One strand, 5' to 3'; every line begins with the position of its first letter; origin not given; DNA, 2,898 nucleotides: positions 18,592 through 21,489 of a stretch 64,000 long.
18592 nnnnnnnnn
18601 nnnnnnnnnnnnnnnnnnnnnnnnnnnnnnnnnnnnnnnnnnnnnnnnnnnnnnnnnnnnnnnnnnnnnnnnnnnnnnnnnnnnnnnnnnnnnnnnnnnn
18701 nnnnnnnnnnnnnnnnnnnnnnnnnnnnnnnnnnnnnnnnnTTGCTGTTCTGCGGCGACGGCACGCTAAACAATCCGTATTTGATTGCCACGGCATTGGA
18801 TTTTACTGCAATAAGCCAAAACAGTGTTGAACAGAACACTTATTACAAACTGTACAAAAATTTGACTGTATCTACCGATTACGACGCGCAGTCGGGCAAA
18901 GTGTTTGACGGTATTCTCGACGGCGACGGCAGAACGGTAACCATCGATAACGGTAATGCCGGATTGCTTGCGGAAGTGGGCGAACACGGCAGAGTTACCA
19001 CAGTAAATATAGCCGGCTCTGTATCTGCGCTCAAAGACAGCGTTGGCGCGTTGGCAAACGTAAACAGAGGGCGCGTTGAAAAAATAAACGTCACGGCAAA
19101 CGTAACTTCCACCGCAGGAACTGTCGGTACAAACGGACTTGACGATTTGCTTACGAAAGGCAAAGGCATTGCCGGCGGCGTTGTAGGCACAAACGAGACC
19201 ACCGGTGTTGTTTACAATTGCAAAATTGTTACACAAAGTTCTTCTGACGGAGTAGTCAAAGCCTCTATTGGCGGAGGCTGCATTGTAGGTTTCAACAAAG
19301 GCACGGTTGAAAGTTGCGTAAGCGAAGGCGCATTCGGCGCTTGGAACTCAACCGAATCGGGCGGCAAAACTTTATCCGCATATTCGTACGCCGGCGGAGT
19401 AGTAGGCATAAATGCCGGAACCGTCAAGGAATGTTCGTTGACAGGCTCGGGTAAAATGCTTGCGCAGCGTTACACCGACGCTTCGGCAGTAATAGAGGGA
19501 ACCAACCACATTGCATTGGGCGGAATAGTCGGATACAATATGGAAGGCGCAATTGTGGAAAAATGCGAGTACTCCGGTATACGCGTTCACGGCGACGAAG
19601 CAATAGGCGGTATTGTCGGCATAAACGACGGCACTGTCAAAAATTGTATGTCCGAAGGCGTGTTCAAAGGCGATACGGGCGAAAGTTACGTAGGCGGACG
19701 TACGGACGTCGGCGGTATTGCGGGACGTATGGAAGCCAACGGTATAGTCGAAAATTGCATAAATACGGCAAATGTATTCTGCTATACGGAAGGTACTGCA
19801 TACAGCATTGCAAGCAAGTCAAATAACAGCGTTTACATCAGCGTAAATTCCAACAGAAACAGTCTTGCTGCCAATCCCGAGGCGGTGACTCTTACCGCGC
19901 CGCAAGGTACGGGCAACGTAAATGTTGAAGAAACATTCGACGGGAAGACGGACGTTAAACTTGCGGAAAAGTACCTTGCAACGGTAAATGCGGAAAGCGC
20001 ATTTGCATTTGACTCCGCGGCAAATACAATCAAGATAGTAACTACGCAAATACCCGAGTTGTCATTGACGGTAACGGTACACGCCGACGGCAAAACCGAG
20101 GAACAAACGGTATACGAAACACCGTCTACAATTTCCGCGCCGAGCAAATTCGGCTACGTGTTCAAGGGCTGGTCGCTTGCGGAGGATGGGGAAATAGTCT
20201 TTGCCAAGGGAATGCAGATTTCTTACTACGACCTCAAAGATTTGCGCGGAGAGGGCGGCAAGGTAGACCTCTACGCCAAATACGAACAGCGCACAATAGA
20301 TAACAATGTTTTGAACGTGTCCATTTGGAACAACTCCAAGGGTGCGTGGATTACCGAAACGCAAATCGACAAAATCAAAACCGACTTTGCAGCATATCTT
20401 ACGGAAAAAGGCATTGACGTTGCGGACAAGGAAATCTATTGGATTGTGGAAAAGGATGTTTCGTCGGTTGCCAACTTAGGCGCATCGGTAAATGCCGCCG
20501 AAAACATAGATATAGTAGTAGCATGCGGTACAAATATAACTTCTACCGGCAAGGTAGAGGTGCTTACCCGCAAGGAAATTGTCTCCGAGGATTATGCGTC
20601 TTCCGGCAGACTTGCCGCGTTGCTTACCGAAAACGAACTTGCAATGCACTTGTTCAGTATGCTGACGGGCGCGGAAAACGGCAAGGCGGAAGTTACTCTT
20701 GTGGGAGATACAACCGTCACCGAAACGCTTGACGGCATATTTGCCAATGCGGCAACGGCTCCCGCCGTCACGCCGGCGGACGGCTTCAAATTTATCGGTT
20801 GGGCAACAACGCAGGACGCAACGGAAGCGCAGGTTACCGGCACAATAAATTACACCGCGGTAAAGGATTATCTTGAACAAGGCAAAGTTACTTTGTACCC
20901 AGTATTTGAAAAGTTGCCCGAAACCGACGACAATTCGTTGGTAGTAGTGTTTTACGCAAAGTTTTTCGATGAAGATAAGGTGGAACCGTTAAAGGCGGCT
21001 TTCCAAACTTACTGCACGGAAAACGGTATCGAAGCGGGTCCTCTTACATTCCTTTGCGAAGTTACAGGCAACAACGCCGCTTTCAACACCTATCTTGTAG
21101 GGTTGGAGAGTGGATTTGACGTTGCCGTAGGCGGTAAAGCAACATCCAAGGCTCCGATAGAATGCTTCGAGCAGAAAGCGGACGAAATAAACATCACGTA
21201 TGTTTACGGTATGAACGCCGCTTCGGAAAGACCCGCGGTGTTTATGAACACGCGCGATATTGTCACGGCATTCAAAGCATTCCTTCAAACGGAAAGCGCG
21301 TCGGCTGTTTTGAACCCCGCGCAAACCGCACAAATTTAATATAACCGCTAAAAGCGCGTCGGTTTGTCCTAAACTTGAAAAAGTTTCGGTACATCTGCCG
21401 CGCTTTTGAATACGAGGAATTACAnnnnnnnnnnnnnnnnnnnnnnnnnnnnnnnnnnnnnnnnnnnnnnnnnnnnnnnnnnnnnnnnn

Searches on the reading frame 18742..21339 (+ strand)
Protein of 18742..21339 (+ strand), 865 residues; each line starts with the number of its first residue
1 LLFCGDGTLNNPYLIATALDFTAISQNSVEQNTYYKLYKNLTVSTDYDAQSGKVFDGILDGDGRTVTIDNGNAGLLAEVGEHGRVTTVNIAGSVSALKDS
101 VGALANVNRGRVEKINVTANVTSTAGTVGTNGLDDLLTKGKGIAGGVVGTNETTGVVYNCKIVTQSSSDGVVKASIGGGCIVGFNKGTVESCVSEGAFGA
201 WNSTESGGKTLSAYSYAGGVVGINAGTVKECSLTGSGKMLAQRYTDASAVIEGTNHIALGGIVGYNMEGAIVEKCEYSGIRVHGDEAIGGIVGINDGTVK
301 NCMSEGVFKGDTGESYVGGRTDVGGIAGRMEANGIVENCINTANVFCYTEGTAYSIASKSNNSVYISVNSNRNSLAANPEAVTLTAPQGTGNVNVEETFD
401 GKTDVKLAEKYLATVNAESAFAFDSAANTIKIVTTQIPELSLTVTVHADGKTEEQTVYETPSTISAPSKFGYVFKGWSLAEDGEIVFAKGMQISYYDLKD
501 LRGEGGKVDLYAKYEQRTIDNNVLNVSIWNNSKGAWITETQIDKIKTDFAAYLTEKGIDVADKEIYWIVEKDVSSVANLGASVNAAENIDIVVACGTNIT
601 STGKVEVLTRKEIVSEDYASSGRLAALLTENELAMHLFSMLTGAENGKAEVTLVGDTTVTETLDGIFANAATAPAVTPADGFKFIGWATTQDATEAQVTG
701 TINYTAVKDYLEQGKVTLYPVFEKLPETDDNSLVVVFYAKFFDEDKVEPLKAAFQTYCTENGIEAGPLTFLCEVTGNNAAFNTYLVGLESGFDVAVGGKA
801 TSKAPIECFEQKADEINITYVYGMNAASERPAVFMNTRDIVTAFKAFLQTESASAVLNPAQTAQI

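Call 69: search_protein_families(library=pfam, proteins=[window:18742-21339:+], max_evalue=0.00001)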
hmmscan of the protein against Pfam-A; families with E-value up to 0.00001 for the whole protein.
window:18742-21339:+ (865 aa): 2 families
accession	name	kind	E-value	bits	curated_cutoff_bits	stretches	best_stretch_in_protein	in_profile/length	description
PF07581.17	Glug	-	1.2e-07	32.1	20.5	0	286-306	3-25/28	The GLUG motif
PF09479.16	Flg_new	-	4.1e-07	30.5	27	0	443-492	2-53/65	Listeria-Bacteroides repeat domain (List_Bact_rpt)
